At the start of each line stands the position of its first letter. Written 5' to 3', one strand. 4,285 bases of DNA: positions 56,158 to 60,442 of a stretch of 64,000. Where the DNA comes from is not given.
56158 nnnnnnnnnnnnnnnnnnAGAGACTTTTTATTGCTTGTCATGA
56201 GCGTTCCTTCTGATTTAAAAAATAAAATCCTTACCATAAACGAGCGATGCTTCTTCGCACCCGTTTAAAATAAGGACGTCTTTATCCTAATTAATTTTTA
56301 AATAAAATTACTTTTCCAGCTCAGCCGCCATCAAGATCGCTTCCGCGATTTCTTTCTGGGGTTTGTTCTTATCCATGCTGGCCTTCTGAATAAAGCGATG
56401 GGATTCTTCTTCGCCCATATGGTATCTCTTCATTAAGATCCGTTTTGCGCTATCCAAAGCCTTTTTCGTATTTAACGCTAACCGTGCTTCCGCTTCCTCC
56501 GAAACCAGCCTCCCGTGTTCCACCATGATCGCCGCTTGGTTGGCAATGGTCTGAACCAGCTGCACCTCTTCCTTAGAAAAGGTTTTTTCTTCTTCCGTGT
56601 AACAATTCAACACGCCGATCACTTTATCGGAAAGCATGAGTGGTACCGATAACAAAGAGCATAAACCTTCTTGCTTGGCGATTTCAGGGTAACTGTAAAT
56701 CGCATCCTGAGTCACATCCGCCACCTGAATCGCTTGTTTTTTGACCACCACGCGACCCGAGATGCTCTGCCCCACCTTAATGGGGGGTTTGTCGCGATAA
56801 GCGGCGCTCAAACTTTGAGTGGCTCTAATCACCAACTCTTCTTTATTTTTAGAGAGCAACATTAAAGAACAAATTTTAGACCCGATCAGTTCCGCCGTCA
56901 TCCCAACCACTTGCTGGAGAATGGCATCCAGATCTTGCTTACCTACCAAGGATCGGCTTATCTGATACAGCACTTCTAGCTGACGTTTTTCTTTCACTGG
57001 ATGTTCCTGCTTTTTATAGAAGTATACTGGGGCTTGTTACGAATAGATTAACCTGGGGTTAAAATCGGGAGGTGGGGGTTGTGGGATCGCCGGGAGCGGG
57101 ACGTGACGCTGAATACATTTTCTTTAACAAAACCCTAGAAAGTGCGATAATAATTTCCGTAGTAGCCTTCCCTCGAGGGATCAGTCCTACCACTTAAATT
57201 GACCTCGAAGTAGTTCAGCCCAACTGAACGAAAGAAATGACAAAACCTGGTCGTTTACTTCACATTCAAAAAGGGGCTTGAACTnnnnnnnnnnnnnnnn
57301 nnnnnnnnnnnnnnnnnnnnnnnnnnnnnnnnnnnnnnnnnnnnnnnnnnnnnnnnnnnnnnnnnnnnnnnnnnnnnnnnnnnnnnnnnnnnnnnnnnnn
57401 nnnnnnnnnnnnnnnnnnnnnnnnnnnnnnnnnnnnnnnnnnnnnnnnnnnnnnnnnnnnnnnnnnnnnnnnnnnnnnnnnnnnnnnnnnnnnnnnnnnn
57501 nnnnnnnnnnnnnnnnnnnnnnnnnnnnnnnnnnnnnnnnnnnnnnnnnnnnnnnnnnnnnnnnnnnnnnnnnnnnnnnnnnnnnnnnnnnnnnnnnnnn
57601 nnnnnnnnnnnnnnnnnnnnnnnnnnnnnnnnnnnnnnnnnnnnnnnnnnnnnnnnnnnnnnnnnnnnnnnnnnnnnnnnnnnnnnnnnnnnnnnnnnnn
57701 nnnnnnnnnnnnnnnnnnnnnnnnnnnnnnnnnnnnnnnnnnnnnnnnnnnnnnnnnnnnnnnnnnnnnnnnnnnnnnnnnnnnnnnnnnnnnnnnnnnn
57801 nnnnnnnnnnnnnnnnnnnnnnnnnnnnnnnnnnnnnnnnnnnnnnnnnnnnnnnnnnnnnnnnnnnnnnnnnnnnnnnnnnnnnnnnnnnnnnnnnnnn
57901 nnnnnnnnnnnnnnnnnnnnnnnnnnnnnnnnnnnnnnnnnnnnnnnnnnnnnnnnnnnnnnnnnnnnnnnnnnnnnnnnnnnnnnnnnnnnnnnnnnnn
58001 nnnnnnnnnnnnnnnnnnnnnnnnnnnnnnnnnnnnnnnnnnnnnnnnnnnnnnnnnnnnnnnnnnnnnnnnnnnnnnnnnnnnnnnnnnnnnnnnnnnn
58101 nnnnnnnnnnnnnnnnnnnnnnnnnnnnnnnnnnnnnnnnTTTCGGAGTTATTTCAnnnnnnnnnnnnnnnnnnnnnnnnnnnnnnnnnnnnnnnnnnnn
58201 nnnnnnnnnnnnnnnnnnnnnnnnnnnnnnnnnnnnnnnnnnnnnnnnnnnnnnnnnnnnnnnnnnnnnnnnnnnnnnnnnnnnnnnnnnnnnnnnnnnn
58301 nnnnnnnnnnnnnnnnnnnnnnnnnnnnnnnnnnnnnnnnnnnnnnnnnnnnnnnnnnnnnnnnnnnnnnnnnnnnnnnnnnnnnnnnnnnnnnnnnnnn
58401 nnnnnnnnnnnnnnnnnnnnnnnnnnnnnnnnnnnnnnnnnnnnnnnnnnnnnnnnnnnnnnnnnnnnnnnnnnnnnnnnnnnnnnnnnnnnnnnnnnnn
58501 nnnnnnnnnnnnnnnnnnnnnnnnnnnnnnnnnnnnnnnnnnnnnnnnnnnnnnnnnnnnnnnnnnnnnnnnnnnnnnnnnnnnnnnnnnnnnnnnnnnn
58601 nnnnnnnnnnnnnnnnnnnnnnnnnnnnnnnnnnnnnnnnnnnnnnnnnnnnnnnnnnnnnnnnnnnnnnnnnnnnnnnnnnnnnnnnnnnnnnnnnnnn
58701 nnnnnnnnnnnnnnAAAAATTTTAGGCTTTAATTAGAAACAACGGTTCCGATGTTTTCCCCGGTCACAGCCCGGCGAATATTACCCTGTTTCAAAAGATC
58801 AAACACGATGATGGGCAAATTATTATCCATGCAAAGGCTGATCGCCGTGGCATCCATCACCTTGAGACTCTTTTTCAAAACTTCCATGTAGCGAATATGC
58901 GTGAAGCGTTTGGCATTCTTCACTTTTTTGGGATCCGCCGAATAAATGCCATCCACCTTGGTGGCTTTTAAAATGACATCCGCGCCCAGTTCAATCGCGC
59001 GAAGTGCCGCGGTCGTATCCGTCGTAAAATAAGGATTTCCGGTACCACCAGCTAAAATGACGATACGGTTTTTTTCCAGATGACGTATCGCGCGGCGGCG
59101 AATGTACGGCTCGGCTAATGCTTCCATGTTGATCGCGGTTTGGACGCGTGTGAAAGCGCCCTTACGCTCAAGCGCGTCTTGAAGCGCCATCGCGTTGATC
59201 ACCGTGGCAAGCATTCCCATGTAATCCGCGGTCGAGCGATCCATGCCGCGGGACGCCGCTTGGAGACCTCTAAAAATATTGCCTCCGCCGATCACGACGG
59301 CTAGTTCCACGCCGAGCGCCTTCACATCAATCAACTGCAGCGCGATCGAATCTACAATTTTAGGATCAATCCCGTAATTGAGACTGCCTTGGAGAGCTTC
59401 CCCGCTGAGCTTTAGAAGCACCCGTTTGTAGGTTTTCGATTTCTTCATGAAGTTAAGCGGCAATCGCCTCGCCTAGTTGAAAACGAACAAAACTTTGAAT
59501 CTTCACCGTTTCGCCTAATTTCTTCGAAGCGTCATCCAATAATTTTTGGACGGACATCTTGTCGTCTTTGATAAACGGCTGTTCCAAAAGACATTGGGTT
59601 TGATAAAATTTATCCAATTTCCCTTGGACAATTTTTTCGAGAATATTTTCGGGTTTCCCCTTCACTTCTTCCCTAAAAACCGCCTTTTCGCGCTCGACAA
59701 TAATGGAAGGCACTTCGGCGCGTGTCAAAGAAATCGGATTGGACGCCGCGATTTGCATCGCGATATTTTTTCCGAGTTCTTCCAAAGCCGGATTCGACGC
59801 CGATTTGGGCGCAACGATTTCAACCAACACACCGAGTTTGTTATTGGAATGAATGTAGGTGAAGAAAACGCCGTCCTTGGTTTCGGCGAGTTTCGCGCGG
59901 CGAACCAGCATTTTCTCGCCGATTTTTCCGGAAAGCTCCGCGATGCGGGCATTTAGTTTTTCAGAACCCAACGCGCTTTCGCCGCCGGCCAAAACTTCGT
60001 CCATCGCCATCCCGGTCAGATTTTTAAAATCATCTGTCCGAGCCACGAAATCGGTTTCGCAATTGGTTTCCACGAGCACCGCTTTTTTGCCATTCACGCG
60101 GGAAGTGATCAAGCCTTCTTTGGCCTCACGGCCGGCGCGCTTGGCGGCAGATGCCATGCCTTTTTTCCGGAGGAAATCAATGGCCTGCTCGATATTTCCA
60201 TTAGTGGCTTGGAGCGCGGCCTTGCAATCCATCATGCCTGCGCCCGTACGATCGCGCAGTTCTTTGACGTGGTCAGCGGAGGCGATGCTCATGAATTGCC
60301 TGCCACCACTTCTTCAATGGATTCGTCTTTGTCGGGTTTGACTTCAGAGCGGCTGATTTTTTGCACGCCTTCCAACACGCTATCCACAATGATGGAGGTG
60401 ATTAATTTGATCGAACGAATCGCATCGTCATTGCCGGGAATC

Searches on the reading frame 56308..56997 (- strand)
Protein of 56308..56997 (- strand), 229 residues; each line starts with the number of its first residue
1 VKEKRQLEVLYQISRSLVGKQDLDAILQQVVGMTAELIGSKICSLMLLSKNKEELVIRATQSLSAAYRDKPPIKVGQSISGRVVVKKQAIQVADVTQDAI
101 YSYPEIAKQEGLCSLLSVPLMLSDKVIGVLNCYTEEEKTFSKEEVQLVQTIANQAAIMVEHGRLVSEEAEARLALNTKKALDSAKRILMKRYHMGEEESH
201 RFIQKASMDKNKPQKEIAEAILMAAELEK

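Call 62: search_protein_families(library=pfam, proteins=[window:56308-56997:-], max_evalue=0.0001)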
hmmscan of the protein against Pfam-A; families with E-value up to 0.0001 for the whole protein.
window:56308-56997:- (229 aa): 4 families
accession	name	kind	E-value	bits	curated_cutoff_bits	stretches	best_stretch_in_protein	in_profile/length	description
PF13185.12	GAF_2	-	1.3e-21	77.6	28.6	1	21-160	2-136/136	GAF domain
PF01590.32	GAF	-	3.6e-20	73.3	22.4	1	22-157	1-131/133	GAF domain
PF03861.19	ANTAR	-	2.3e-15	56.6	27.3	1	170-222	2-54/54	ANTAR domain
PF13492.12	GAF_3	-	3.3e-14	53.8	27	1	22-161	1-129/129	GAF domain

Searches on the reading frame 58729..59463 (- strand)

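Call 62: search_protein_families(library=pfam, proteins=[window:58729-59463:-], max_evalue=0.0001)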
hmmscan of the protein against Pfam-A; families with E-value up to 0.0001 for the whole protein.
window:58729-59463:- (244 aa): 1 family
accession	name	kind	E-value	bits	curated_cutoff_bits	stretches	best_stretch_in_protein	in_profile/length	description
PF00696.33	AA_kinase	-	1.1e-34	120.7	24.9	1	13-222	1-234/234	Amino acid kinase family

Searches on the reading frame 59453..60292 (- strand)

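Call 62: search_protein_families(library=pfam, proteins=[window:59453-60292:-], max_evalue=0.0001)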
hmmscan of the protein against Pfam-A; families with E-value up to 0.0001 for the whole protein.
window:59453-60292:- (279 aa): 2 families
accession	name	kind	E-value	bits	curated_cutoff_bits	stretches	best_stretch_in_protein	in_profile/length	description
PF00889.24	EF_TS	-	1.9e-59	201.2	27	1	71-275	1-204/204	Elongation factor TS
PF22566.2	UBA_8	-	2.6e-05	24.3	26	0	11-41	9-39/46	UBA-like domain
